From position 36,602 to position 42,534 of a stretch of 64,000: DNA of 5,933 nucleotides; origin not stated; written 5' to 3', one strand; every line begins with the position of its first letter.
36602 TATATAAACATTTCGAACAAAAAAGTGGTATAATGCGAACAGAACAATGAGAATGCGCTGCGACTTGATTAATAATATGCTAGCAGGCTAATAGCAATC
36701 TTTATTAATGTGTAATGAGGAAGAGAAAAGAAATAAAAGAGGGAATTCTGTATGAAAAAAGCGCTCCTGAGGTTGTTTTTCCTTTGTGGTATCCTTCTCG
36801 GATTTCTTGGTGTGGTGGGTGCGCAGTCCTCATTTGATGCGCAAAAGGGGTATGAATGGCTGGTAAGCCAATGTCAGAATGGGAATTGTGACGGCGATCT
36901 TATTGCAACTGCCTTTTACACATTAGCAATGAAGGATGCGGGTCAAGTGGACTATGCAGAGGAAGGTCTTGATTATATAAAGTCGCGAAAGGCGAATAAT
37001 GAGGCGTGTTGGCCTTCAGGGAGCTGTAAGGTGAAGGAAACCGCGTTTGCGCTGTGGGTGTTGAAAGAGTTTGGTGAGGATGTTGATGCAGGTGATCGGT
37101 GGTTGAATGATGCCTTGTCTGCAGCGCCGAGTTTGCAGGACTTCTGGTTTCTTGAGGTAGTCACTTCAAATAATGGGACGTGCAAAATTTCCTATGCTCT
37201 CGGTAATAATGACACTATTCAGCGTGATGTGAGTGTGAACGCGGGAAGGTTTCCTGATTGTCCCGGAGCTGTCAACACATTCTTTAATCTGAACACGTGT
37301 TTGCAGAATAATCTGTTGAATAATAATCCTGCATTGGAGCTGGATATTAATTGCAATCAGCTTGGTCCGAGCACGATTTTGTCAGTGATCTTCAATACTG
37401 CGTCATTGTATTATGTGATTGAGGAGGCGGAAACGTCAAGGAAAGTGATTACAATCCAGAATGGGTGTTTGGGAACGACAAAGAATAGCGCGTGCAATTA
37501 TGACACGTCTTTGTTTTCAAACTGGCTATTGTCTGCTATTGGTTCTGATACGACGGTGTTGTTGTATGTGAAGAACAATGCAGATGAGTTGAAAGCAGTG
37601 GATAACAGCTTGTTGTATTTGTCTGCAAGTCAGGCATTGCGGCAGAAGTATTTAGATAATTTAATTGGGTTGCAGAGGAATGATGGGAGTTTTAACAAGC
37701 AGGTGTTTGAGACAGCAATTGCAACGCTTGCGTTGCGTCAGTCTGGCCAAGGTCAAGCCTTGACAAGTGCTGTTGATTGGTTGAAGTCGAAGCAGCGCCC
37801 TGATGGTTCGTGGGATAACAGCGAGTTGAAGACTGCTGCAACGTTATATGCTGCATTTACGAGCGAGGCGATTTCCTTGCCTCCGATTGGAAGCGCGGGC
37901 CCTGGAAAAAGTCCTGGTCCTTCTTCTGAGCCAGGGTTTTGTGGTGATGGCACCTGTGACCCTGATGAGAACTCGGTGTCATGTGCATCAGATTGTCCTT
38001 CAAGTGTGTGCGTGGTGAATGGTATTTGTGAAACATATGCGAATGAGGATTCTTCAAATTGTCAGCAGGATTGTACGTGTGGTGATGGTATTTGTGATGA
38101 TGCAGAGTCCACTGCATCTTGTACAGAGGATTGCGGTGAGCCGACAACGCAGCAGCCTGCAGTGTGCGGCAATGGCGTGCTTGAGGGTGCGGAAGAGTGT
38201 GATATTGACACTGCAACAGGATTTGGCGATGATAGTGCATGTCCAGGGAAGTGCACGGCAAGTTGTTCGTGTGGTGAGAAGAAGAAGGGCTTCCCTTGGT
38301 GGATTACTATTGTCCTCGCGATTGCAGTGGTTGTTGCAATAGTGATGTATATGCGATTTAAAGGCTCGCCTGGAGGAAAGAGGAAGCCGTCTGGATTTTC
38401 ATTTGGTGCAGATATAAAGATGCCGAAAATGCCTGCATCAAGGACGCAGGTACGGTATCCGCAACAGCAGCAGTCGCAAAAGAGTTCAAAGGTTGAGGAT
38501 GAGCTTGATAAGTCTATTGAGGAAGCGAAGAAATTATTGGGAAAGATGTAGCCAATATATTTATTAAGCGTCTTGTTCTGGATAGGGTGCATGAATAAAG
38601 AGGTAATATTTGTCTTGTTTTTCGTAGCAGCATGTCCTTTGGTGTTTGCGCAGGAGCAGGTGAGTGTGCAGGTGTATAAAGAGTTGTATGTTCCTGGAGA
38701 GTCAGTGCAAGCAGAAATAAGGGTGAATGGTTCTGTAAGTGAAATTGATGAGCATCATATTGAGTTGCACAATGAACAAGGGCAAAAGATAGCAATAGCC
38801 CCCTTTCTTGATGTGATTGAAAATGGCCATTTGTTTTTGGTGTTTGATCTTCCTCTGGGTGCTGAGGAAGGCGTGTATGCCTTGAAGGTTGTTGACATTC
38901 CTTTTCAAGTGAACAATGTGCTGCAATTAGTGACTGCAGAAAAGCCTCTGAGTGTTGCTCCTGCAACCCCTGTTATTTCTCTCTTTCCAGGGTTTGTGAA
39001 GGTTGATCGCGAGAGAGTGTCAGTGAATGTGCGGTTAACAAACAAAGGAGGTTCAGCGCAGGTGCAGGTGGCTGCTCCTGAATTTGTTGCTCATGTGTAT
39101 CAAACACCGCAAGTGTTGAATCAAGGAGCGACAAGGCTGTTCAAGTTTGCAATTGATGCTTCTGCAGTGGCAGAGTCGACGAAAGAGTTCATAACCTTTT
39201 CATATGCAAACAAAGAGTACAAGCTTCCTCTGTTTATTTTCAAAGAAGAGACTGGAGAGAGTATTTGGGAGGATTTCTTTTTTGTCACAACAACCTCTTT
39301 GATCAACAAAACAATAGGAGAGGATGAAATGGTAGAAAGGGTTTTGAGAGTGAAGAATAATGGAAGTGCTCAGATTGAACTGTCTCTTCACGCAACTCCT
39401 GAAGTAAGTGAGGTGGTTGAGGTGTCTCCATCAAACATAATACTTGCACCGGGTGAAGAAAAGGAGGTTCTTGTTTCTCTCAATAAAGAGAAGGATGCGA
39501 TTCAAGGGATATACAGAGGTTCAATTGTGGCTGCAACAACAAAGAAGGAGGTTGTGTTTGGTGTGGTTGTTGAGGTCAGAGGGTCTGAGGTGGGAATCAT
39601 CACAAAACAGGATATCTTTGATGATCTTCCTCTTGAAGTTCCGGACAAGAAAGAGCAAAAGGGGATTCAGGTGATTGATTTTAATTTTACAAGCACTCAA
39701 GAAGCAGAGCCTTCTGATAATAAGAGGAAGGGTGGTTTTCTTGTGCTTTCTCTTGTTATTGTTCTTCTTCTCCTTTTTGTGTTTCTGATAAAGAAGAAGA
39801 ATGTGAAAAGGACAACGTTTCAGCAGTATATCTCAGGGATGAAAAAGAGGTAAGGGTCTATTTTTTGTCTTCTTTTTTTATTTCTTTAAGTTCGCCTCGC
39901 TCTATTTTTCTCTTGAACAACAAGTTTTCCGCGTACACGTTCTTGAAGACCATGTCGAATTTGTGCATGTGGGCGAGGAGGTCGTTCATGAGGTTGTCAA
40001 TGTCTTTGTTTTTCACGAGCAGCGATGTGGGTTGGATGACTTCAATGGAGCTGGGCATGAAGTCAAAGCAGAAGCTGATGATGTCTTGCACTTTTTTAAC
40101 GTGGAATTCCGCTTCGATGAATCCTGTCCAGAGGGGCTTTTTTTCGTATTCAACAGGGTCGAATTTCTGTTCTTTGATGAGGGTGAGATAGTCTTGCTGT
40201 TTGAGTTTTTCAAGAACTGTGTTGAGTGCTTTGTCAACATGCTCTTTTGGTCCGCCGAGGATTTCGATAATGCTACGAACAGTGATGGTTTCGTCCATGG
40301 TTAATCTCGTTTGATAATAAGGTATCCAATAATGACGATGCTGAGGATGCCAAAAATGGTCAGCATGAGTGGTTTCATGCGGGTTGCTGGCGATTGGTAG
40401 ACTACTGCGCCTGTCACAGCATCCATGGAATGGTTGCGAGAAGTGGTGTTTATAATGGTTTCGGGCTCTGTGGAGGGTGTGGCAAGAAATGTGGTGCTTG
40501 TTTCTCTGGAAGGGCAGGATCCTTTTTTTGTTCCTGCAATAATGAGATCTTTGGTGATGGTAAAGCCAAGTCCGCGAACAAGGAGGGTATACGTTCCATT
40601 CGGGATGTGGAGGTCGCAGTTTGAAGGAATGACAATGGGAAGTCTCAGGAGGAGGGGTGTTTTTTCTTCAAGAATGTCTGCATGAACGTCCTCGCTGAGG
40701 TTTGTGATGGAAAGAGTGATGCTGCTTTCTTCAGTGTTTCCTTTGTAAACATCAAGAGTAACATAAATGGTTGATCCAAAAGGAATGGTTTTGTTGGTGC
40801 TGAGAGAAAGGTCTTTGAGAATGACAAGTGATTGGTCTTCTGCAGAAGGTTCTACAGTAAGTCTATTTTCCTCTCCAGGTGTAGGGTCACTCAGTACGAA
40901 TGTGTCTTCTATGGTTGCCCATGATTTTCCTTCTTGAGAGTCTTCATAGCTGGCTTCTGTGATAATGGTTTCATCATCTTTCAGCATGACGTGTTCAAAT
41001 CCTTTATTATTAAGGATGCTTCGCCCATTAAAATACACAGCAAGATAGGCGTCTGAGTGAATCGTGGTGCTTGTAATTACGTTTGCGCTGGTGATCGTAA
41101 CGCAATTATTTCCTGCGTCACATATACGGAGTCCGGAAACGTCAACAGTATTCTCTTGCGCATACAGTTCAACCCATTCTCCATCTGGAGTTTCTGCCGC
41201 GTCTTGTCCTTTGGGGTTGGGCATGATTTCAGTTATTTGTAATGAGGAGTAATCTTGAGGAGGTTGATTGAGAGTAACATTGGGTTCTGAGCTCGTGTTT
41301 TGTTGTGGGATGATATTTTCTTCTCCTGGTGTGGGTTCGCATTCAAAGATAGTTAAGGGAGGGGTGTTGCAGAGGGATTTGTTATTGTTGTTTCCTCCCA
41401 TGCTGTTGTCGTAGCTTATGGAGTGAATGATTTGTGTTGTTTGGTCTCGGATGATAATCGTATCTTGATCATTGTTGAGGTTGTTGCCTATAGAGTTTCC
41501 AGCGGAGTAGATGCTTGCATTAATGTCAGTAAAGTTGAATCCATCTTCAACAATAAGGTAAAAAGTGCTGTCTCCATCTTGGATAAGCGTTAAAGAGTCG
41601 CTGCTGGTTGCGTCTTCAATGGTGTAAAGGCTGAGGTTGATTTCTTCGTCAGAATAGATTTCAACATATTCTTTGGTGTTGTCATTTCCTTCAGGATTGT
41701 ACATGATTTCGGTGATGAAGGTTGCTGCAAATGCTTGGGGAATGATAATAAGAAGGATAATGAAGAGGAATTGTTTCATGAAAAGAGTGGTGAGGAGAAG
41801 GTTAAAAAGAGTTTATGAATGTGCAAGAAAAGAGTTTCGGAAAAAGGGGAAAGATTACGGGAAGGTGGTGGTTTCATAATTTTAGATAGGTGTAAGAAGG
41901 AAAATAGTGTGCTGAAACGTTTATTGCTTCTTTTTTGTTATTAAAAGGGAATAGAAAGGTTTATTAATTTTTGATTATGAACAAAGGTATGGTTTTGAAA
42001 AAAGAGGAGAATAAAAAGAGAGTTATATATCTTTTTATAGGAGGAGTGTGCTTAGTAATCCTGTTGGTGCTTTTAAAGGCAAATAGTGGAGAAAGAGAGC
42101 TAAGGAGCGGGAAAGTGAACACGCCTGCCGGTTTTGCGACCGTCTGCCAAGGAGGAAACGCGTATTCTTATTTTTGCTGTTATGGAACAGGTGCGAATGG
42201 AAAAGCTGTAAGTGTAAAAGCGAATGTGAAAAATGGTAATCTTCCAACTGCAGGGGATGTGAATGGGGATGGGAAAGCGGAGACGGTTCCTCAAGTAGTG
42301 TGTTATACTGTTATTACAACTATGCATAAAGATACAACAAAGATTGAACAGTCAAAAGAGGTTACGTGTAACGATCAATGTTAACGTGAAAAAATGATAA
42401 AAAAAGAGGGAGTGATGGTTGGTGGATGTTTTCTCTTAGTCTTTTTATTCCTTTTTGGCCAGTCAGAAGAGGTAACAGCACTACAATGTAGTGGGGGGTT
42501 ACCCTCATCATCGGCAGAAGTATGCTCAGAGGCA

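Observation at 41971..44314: Four tightly packed genes for small secreted/membrane-anchored Cys-rich proteins, the last two clearly paralogous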

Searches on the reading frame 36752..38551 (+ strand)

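Call 6: search_protein_families(library=pfam, proteins=[window:36752-38551:+], max_evalue=0.1)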
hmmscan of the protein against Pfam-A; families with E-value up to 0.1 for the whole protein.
window:36752-38551:+ (599 aa): 2 families
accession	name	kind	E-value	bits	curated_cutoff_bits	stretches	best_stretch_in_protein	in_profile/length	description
PF13243.12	SQHop_cyclase_C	-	0.0046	16.5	26.1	1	320-359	248-289/319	Squalene-hopene cyclase C-terminal domain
PF07678.20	TED_complement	-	0.065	12.8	22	0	230-366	176-307/312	A-macroglobulin TED domain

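Call 7: search_protein_families(library=ncbifam, proteins=[window:36752-38551:+], max_evalue=0.1)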
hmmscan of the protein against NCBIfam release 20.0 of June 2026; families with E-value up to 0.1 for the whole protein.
window:36752-38551:+ (599 aa): 4 families
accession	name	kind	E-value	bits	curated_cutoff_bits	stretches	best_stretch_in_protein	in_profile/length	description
TIGR01787.1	squalene_cyclas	subfamily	0.00091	18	322.7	1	317-360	546-593/622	squalene/oxidosqualene cyclases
NF053823.1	SCO2321_fam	equivalog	0.0011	17.9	300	1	319-356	102-140/405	SCO2321 family membrane protein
TIGR01507.1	hopene_cyclase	equivalog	0.0021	16.5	431.1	1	312-359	555-605/640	squalene--hopene cyclase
TIGR03463.1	osq_cycl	subfamily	0.06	11.6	851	1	319-356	565-604/634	2,3-oxidosqualene cyclase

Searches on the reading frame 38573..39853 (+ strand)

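Call 6: search_protein_families(library=pfam, proteins=[window:38573-39853:+], max_evalue=0.1)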
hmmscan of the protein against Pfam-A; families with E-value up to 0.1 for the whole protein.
window:38573-39853:+ (426 aa): 9 families
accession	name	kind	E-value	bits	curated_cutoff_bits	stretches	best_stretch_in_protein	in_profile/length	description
PF22067.2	Cep192_D3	-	1.6e-05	25.3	27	1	254-306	19-70/99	Cep192 domain 3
PF22544.2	HYDIN_VesB_CFA65-like_Ig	-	0.0092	16.6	25.5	0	254-305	21-72/100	HYDIN/CFA65/VesB-like, Ig-like domain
PF23755.1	Ig-like_IP5PC_F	-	0.013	15.7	27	1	269-338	52-122/137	IP5P C-F Ig-like domain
PF04651.18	Pox_A12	-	0.015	15.8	25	1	239-341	41-146/183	Poxvirus A12 protein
PF01835.25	MG2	-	0.016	16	32.8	1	33-106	5-80/96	MG2 domain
PF25249.1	Ig_CFAP65_7th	-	0.019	15.2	28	1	255-318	21-81/120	CFAP65, seventh Ig-like domain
PF22076.2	Cep192_D6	-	0.031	14.9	35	0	254-308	22-73/101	Cep192 domain 6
PF22074.2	Cep192_D5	-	0.076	13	27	0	279-311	56-88/178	Cep192 domain 5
PF06280.18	fn3_5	-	0.092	13.9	27.6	0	273-314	46-91/112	Fn3-like domain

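Call 7: search_protein_families(library=ncbifam, proteins=[window:38573-39853:+], max_evalue=0.1)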
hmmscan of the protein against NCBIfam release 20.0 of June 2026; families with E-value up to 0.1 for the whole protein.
window:38573-39853:+ (426 aa): 2 families
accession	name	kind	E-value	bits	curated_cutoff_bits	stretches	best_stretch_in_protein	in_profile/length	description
NF046073.1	UpsA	equivalog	0.062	13.4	130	0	258-333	60-132/136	pilin subunit UpsA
TIGR00739.1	yajC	equivalog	0.094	12.8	44.2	0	32-75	32-74/84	preprotein translocase subunit YajC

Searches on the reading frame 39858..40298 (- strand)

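Call 6: search_protein_families(library=pfam, proteins=[window:39858-40298:-], max_evalue=0.1)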
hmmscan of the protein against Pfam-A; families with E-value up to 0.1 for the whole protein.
window:39858-40298:- (146 aa): 1 family
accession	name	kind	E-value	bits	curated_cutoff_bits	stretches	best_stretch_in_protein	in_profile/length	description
PF10607.14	CTLH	-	0.069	13.7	26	1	21-110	31-118/146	CTLH/CRA C-terminal to LisH motif domain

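Call 7: search_protein_families(library=ncbifam, proteins=[window:39858-40298:-], max_evalue=0.1)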
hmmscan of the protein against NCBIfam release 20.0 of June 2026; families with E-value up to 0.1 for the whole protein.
window:39858-40298:- (146 aa): 0 families

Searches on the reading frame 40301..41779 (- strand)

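Call 6: search_protein_families(library=pfam, proteins=[window:40301-41779:-], max_evalue=0.1)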
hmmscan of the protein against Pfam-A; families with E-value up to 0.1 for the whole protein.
window:40301-41779:- (492 aa): 1 family
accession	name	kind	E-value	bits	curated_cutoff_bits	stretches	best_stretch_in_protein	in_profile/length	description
PF00932.25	LTD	-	9.5e-18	65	34.3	2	19-123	7-107/109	Lamin Tail Domain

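Call 7: search_protein_families(library=ncbifam, proteins=[window:40301-41779:-], max_evalue=0.1)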
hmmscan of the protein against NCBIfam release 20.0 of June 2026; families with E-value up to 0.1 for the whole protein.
window:40301-41779:- (492 aa): 0 families

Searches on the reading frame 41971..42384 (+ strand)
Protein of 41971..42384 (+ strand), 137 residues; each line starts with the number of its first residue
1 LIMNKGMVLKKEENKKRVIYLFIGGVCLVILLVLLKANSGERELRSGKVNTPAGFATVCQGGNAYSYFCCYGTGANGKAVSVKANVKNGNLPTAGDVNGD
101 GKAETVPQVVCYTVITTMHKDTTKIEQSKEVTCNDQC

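Call 6: search_protein_families(library=pfam, proteins=[window:41971-42384:+], max_evalue=0.1)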
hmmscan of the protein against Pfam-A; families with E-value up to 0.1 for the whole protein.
window:41971-42384:+ (137 aa): 1 family
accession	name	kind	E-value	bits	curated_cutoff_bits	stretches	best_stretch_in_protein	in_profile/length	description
PF01839.29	FG-GAP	-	0.011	16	22.1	1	89-104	2-17/37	FG-GAP repeat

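Call 7: search_protein_families(library=ncbifam, proteins=[window:41971-42384:+], max_evalue=0.1)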
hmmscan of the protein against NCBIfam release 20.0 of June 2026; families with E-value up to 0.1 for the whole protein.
window:41971-42384:+ (137 aa): 0 families

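Call 23: search_protein_families(library=phrogs, proteins=[window:41971-42384:+], max_evalue=0.1)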
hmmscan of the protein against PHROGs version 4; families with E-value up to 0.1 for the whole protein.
window:41971-42384:+ (137 aa): 1 family
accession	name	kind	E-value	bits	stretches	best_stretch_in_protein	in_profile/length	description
phrog_34452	-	unknown function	0.077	13.7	1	53-101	107-155/175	-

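Call 55: find_related_loci(query=window:41989-42381:+, collection=viral_contigs, flank=3000)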
Query window:41989-42381:+ (131 aa) in viral_contigs; peptide patterns used: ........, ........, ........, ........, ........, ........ (x = any residue, [..] = any of these).
38 stretches matched a pattern, but none encodes a relative of the query by tblastn (E <= 1e-3).

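Call 59: search_protein_families(library=padloc, proteins=[window:41989-42384:+], max_evalue=0.1)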
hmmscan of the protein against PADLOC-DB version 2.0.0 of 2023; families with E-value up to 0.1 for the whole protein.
window:41989-42384:+ (131 aa): 0 families
